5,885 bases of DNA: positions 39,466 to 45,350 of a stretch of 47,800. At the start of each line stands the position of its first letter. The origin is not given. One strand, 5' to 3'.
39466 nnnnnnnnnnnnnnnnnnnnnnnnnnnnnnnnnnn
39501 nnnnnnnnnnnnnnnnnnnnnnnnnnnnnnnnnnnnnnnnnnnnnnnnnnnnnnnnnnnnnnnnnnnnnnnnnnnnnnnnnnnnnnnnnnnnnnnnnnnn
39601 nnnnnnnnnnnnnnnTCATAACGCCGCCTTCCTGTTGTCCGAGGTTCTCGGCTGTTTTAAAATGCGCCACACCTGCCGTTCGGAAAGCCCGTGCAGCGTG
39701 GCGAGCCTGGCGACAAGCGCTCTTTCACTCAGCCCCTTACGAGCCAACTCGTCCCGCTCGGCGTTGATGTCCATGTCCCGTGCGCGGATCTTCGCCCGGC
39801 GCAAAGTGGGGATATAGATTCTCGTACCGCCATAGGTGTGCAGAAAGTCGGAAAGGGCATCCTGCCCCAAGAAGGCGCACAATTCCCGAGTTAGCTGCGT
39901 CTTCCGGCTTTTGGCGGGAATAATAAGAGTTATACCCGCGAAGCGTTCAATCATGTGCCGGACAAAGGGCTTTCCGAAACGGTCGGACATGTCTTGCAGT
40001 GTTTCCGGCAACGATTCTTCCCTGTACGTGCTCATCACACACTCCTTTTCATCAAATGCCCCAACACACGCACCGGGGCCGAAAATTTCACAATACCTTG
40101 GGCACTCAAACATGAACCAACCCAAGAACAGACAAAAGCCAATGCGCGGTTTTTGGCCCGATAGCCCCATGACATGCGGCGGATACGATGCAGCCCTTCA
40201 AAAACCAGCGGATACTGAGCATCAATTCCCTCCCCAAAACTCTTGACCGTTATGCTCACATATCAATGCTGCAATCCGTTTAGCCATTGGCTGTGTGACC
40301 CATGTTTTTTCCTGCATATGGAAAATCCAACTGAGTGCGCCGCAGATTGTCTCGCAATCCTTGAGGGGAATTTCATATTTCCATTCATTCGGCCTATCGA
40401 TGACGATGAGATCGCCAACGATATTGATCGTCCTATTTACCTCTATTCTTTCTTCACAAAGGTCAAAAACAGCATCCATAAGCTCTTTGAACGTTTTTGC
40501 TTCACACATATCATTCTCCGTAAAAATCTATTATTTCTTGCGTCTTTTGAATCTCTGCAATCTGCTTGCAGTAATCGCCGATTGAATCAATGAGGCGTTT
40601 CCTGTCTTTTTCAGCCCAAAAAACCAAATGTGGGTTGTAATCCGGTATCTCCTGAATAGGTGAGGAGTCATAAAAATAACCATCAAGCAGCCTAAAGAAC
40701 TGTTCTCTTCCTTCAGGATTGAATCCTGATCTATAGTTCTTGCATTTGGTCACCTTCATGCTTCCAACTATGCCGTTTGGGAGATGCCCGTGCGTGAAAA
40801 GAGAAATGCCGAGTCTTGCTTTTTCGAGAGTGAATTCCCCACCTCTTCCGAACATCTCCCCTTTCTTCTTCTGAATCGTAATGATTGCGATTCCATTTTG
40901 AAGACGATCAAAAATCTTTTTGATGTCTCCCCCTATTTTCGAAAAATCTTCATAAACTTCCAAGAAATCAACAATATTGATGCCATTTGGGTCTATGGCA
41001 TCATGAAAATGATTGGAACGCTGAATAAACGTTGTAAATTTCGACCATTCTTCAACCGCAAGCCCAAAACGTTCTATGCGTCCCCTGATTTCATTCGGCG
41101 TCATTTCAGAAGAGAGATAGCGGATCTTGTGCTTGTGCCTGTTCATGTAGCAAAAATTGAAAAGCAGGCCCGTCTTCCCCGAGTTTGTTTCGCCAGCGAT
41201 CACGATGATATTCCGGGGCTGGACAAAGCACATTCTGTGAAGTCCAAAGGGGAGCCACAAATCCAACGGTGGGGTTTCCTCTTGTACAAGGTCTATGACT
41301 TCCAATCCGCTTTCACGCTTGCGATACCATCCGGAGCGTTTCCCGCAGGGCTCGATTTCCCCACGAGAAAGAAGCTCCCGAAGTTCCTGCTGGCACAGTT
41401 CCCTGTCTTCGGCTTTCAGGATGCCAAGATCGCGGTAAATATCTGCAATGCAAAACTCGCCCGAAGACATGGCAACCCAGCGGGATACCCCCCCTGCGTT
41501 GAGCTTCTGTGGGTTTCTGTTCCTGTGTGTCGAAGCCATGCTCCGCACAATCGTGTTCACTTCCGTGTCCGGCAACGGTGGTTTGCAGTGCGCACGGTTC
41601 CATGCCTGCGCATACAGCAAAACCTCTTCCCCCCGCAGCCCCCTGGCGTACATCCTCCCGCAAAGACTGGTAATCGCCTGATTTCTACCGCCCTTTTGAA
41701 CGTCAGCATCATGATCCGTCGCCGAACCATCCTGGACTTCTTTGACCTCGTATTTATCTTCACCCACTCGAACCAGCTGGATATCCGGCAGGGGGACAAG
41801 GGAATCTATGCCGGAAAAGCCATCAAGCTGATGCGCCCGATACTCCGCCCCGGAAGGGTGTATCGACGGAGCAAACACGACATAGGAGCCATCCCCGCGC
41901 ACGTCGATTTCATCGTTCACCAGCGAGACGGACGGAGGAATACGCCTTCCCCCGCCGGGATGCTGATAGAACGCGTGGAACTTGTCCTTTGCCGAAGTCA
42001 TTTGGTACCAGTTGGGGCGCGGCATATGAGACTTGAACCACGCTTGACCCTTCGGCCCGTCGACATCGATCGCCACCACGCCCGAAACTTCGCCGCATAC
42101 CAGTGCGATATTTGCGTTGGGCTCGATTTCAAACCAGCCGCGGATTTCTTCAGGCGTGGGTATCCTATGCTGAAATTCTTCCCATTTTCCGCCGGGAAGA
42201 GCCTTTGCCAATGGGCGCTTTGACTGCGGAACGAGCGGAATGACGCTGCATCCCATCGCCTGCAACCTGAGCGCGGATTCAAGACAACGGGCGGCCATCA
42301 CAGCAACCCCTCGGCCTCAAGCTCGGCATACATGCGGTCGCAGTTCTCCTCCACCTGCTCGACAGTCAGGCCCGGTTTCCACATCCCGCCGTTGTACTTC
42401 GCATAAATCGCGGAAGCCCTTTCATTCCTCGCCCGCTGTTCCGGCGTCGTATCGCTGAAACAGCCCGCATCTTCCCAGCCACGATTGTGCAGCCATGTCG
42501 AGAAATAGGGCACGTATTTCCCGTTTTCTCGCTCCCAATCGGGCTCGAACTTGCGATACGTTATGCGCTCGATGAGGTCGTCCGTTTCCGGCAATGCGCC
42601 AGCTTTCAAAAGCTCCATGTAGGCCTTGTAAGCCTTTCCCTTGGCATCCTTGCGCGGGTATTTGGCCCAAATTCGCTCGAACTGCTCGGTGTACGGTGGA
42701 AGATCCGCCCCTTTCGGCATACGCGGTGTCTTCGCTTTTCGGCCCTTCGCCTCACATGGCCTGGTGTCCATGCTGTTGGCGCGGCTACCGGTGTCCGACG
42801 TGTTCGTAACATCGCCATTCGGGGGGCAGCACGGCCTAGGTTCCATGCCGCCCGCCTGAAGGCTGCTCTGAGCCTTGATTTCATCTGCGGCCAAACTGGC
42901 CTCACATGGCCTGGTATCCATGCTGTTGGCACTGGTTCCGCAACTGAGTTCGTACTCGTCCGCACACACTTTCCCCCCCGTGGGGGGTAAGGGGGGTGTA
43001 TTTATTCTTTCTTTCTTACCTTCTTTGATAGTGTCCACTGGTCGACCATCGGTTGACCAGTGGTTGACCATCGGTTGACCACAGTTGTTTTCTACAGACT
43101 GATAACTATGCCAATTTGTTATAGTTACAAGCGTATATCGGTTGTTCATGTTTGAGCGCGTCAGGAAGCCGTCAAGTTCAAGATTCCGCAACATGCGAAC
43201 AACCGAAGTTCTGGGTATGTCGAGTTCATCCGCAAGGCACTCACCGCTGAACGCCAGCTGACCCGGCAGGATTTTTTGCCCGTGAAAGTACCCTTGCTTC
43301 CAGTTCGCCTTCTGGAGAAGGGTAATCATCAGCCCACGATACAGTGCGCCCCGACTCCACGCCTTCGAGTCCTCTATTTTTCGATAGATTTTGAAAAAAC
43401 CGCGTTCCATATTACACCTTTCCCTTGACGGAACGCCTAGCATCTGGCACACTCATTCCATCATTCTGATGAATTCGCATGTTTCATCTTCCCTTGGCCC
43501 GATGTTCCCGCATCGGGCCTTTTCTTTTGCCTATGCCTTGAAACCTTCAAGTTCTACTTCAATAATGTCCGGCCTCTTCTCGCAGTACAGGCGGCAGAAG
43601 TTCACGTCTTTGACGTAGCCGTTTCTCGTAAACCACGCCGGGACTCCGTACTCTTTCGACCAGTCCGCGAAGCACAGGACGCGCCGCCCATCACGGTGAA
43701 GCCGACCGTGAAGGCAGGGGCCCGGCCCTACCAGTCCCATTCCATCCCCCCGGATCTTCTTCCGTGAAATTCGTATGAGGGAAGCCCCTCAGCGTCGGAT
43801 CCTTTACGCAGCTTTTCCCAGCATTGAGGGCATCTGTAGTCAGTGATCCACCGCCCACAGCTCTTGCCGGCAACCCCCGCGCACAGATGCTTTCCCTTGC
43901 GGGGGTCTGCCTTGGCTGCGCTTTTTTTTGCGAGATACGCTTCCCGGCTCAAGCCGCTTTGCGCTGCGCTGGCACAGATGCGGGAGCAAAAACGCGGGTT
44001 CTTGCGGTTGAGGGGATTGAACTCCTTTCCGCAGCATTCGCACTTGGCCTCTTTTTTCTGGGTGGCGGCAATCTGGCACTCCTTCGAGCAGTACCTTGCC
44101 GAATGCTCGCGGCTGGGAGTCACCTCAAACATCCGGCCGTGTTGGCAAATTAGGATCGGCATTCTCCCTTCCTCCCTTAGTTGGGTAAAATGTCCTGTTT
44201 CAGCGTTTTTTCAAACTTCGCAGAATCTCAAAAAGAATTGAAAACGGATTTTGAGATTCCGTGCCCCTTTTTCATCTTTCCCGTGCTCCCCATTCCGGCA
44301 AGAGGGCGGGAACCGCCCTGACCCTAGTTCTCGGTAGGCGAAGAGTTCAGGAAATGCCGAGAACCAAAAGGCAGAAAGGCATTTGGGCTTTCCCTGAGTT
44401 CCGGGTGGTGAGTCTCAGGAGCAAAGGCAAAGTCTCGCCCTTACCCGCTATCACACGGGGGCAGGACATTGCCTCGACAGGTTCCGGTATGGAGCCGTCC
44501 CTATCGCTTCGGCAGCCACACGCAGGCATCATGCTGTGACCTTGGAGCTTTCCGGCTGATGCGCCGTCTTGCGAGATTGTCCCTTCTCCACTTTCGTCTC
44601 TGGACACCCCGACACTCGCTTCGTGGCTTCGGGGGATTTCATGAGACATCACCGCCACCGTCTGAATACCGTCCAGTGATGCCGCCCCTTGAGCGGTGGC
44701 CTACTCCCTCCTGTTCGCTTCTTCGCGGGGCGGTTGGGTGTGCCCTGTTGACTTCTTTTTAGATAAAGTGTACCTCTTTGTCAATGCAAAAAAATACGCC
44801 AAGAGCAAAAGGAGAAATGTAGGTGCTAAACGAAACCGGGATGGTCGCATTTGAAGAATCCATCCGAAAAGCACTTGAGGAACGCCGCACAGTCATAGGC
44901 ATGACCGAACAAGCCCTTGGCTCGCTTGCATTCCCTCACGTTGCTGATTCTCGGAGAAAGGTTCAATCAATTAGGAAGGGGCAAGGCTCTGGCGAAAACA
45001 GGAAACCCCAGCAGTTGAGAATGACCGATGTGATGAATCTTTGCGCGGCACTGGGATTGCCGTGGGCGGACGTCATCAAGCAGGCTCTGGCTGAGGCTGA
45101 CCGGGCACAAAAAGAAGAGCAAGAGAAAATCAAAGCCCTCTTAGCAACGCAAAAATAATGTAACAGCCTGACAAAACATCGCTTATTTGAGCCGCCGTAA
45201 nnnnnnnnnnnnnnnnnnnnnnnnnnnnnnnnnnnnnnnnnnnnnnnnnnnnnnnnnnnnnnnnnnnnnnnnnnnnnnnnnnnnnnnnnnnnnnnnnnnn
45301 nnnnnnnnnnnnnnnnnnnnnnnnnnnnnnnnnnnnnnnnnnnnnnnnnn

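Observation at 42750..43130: Iteron-type origin embedded in the initiator gene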

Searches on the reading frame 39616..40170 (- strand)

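Call 7: search_protein_families(library=pfam, proteins=[window:39616-40170:-], max_evalue=0.01)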
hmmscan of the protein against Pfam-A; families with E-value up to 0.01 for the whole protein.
window:39616-40170:- (184 aa): 2 families
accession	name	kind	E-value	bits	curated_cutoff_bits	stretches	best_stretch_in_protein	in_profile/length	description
PF08765.17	Mor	-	8.3e-10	39.1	24.9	1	91-179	21-100/107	Mor transcription activator family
PF13542.12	HTH_Tnp_ISL3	-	0.0093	15.9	27.4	0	153-172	29-48/51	Helix-turn-helix domain of transposase family ISL3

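Call 8: search_protein_families(library=phrogs, proteins=[window:39616-40170:-], max_evalue=0.001)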
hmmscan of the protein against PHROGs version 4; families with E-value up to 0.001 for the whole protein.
window:39616-40170:- (184 aa): 2 families
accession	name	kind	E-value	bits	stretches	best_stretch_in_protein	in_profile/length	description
phrog_836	-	transcription regulation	7.9e-22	78.8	1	51-180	9-127/133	late transcriptional activator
phrog_532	-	transcription regulation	7.4e-07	30.3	1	80-180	32-123/132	late transcriptional activator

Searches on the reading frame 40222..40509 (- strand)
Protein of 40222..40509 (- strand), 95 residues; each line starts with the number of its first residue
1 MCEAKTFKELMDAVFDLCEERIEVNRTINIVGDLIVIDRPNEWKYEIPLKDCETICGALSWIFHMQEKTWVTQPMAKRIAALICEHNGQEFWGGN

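Call 7: search_protein_families(library=pfam, proteins=[window:40222-40509:-], max_evalue=0.01)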
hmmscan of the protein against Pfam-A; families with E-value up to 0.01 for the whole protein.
window:40222-40509:- (95 aa): 0 families

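Call 8: search_protein_families(library=phrogs, proteins=[window:40222-40509:-], max_evalue=0.001)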
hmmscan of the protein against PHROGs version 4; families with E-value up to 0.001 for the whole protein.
window:40222-40509:- (95 aa): 2 families
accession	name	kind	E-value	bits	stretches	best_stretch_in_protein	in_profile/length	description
phrog_12459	-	unknown function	4.7e-13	50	1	17-90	11-84/87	-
phrog_2559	-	unknown function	1e-09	39.3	1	43-85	13-55/63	-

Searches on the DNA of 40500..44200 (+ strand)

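Call 9: search_dna_similar(query=window:40500-44200:+, collection=phages, mode=distant, max_rows=20)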
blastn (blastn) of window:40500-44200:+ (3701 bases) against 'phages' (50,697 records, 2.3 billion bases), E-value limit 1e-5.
No match.

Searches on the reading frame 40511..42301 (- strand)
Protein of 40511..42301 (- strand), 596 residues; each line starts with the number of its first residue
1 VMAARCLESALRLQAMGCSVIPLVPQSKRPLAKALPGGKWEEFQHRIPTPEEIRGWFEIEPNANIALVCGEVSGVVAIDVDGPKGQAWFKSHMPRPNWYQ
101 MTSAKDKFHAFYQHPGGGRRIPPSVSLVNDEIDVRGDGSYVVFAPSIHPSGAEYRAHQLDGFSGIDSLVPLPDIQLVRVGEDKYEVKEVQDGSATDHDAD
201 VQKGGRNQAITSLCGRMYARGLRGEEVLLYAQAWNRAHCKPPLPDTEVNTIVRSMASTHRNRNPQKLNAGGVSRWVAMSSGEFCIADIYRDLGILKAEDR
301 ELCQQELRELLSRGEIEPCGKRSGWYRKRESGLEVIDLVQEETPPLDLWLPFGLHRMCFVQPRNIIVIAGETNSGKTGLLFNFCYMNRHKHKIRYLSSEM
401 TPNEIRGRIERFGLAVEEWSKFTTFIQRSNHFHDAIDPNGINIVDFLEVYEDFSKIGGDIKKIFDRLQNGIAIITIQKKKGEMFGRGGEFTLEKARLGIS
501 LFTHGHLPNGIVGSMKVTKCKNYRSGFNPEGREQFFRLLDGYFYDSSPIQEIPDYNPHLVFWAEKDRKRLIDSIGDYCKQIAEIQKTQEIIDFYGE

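Call 7: search_protein_families(library=pfam, proteins=[window:40511-42301:-], max_evalue=0.01)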
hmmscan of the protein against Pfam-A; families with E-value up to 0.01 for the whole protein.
window:40511-42301:- (596 aa): 3 families
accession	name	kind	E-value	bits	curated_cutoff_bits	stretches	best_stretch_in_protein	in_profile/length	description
PF09250.16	Prim-Pol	-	1e-30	107.7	22.8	1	10-172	1-156/158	Bifunctional DNA primase/polymerase, N-terminal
PF08708.16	PriCT_1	-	8.2e-12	45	21.1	1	198-257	5-63/67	Primase C terminal 1 (PriCT-1)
PF06745.19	ATPase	-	0.00036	20.4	26.6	1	363-426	19-86/231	KaiC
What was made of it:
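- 40511..42301 (-): Downstream partner gene, overlapping the initiator stop: Prim-Pol + PriCT-1 + a RecA/DnaB-like ATPase (primase-helicase). Pfam Prim-Pol 1e-30, PriCT_1 8e-12, KaiC-type ATPase 3.6e-4 (call 7).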

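Call 8: search_protein_families(library=phrogs, proteins=[window:40511-42301:-], max_evalue=0.001)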
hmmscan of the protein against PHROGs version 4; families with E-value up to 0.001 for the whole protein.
window:40511-42301:- (596 aa): 7 families
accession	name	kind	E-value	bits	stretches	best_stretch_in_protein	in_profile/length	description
phrog_1156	-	DNA, RNA and nucleotide metabolism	1.3e-23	84.6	1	2-184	9-198/855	DNA primase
phrog_695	-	DNA, RNA and nucleotide metabolism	2.5e-23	83.7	1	6-263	8-272/704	DNA polymerase/primase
phrog_5177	-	DNA, RNA and nucleotide metabolism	6.6e-13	48.4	1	6-157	20-170/876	DNA polymerase/primase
phrog_5852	-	DNA, RNA and nucleotide metabolism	6.3e-12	46.3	1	8-155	68-226/242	DNA polymerase/primase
phrog_10729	-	DNA, RNA and nucleotide metabolism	2.8e-09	36.7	1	6-157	14-161/722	DNA polymerase/primase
phrog_19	-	DNA, RNA and nucleotide metabolism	7.7e-05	22.7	1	361-416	351-407/621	DnaB-like replicative helicase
phrog_19930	-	DNA, RNA and nucleotide metabolism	0.00056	19.3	0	8-82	12-80/865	DNA polymerase/primase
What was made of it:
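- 40511..42301 (-): PHROG 19 'DnaB-like helicase' (call 8).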

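Call 49: search_protein_families(library=ncbifam, proteins=[window:40511-42301:-], max_evalue=0.01)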
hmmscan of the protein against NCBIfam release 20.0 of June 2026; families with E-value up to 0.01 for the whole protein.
window:40511-42301:- (596 aa): 0 families

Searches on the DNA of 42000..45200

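Call 92: search_rna_families(source=window, start=42000, end=45200, threshold=evalue, max_evalue=1)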
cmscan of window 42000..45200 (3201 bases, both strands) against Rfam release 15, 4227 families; matches with E-value up to 1: 3.
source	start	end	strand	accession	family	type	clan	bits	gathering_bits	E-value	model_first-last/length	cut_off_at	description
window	43464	43534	+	RF00519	suhB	Gene; sRNA;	CL00108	26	41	0.018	1-77/77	no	Makes More Granules Regulator RNA (mmgR)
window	44223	44244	-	RF01354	CRISPR-DR45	Gene; CRISPR;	-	25.2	37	0.24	1-24/24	no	CRISPR RNA direct repeat element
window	43480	43526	+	RF02278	Betaproteobacteria_toxic_sRNA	Gene; sRNA;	-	20.3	50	0.68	1-64/64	no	Betaproteobacteria toxic small RNA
